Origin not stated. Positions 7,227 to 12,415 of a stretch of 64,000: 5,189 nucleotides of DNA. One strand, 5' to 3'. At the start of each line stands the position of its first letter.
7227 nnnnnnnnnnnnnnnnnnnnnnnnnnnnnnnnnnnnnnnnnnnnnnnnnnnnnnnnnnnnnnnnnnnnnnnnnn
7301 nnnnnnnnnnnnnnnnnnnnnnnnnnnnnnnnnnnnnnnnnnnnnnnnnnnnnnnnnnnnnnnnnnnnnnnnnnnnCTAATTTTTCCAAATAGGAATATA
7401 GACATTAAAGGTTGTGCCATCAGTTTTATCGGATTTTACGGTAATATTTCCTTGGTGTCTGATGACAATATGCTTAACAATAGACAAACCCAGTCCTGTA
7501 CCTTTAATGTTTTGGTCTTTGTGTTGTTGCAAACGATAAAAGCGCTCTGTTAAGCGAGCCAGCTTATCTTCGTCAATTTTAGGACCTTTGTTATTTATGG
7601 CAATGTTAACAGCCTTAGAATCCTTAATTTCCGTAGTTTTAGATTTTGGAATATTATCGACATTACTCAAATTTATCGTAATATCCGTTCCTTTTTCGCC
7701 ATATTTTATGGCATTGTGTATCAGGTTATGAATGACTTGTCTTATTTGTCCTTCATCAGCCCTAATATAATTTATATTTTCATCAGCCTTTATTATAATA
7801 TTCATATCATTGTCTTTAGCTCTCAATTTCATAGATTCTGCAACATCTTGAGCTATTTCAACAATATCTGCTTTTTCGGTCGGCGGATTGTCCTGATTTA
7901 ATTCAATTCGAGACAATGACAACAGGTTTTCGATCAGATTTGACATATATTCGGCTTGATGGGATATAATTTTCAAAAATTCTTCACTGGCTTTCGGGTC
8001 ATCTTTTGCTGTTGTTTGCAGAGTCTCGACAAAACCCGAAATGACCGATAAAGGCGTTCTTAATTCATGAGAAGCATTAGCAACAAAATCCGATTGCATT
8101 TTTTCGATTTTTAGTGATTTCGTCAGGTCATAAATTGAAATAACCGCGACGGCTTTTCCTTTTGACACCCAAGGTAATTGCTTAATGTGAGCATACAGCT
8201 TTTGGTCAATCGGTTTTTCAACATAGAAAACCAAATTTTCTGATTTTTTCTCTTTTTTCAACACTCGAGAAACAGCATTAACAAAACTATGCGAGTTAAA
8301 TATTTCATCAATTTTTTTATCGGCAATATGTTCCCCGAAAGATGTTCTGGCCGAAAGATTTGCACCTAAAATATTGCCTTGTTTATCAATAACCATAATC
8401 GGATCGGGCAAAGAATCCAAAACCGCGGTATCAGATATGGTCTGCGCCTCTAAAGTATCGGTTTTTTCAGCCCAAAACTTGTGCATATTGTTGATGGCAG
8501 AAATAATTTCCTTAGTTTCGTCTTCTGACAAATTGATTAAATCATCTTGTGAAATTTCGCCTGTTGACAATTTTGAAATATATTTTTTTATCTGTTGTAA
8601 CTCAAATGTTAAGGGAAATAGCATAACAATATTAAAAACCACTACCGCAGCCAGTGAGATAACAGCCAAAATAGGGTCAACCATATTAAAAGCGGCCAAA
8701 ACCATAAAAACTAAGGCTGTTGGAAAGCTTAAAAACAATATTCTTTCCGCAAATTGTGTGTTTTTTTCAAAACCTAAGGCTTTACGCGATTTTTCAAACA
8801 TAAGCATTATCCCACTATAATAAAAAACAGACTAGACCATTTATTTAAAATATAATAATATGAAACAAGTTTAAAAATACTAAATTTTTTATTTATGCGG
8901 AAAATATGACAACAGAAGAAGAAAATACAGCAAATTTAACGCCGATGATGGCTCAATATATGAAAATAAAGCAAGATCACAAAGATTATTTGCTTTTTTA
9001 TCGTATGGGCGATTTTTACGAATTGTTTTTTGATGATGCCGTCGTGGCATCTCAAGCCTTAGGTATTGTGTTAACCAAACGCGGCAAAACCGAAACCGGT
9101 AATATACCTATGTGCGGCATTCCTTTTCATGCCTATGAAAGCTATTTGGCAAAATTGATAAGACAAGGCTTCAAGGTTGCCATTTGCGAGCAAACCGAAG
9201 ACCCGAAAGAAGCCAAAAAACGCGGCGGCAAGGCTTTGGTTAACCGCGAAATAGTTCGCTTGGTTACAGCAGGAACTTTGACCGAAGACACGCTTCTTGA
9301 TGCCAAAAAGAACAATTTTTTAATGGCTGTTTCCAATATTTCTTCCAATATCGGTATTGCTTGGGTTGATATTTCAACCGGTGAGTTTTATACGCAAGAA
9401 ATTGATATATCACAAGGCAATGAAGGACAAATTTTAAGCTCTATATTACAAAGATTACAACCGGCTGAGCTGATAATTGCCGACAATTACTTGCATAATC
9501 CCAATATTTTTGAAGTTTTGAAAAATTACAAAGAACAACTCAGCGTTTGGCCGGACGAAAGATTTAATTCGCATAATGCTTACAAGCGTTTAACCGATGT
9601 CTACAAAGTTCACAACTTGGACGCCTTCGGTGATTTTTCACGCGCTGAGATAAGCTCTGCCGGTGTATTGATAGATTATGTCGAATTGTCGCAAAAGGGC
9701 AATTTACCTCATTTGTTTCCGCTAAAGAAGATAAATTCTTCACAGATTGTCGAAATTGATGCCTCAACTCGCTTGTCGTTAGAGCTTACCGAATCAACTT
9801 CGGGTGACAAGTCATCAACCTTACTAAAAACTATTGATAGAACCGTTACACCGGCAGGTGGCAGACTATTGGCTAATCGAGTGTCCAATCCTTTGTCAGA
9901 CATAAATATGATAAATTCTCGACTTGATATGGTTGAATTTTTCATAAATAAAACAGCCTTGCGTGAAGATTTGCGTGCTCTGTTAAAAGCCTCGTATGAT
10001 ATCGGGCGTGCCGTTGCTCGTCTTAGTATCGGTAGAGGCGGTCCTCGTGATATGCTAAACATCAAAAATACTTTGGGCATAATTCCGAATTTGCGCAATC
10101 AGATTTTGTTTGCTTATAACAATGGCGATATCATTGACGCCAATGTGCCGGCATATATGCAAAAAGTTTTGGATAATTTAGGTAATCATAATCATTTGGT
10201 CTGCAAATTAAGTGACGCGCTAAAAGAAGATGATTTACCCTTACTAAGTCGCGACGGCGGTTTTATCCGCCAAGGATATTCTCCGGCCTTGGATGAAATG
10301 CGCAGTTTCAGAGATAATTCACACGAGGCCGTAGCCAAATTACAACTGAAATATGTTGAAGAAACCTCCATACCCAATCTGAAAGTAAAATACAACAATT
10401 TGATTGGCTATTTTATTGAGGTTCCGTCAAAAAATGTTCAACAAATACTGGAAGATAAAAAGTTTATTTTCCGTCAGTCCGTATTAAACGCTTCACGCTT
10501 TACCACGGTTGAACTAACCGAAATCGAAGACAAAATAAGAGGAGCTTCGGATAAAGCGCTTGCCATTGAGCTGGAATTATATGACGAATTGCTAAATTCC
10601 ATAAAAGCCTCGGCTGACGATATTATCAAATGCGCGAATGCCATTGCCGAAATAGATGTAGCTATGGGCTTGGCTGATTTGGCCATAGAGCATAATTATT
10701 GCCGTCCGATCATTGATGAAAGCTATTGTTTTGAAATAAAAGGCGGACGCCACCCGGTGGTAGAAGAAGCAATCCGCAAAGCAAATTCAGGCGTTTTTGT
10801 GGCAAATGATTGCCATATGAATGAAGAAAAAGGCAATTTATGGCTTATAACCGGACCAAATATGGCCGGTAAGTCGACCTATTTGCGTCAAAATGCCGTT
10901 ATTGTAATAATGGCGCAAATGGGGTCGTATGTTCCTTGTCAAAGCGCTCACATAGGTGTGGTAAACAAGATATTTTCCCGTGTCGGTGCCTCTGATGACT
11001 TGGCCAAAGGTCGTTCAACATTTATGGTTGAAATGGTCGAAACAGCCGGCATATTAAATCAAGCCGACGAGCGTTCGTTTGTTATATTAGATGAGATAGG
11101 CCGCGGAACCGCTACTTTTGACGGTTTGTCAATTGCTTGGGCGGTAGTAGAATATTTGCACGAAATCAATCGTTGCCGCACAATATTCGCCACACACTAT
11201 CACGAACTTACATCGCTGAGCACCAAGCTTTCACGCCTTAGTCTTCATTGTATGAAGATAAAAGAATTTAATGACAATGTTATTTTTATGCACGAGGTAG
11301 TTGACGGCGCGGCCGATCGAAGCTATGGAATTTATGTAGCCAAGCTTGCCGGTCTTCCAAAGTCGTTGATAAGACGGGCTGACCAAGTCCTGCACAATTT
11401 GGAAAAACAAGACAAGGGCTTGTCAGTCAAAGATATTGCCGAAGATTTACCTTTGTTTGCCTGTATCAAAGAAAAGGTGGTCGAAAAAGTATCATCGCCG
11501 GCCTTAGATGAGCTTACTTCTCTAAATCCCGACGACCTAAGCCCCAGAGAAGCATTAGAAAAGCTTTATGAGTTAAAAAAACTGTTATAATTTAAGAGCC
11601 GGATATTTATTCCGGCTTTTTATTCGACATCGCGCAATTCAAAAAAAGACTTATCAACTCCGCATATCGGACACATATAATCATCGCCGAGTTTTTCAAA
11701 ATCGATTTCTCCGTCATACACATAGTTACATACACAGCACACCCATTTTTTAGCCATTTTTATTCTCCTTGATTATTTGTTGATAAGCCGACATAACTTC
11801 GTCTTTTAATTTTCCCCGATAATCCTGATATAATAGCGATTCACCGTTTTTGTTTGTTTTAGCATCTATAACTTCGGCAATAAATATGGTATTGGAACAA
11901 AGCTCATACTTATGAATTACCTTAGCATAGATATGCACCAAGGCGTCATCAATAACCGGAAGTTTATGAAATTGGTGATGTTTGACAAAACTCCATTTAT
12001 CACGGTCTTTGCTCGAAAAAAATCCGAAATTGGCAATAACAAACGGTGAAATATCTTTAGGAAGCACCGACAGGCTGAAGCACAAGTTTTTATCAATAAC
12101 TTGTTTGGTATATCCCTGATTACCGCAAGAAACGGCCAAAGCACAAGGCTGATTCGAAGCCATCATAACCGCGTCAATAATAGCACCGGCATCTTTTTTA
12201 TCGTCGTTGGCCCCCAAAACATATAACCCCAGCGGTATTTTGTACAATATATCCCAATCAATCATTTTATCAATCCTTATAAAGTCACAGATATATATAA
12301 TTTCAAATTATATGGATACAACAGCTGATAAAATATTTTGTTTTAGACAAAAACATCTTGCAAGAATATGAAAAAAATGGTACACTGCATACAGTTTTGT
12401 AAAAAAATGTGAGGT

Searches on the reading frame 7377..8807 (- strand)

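Call 63: search_protein_families(library=pfam, proteins=[window:7377-8807:-], max_evalue=0.01)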
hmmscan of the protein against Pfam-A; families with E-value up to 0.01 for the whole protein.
window:7377-8807:- (476 aa): 6 families
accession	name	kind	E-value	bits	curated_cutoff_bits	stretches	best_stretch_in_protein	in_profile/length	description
PF02518.31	HATPase_c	-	4.1e-24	85.6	26.4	1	351-473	2-109/111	Histidine kinase-, DNA gyrase B-, and HSP90-like ATPase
PF00512.31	HisKA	-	3.8e-20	72.1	26.9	1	238-302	2-64/66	His Kinase A (phospho-acceptor) domain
PF00989.32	PAS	-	0.00016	22.1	22.6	1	128-158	5-35/113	PAS fold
PF13188.13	PAS_8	-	0.00017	21.8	21.8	1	128-175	5-52/65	PAS domain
PF08448.16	PAS_4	-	0.00042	21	23.1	1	130-223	1-99/110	PAS fold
PF13426.13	PAS_9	-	0.0022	18.7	27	1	134-195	1-68/103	PAS domain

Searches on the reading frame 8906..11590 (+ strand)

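Call 63: search_protein_families(library=pfam, proteins=[window:8906-11590:+], max_evalue=0.01)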
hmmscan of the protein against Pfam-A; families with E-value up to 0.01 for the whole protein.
window:8906-11590:+ (894 aa): 7 families
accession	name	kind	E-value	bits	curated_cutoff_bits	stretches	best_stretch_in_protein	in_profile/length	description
PF00488.27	MutS_V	-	1.6e-85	286.3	30.2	1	646-833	1-188/188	MutS domain V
PF01624.25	MutS_I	-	6e-43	146.1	20.6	1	12-128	1-112/113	MutS domain I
PF05192.23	MutS_III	-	2e-41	142.9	34.1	1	287-590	1-194/194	MutS domain III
PF05188.22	MutS_II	-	1.9e-22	80.5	25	1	137-270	1-132/133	MutS domain II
PF05190.23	MutS_IV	-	2.5e-21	76.2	22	1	457-549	1-91/92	MutS family domain IV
PF13514.12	AAA_27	-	0.0036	17.3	22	0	629-661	12-44/206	AAA domain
PF00005.33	ABC_tran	-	0.0097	17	25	0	635-661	3-29/137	ABC transporter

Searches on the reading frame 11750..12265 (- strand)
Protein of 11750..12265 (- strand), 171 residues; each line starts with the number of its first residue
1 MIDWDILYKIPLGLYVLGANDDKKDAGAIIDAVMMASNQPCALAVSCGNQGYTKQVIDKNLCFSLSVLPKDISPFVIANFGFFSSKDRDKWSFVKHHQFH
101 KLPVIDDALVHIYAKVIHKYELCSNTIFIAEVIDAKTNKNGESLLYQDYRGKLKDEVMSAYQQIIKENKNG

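Call 49: search_protein_families(library=pfam, proteins=[window:11750-12265:-], max_evalue=0.00001)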
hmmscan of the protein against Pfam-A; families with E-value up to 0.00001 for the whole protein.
window:11750-12265:- (171 aa): 1 family
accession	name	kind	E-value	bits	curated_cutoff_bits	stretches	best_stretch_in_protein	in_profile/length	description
PF01613.24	Flavin_Reduct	-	7e-23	81.9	27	1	8-149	2-147/153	Flavin reductase like domain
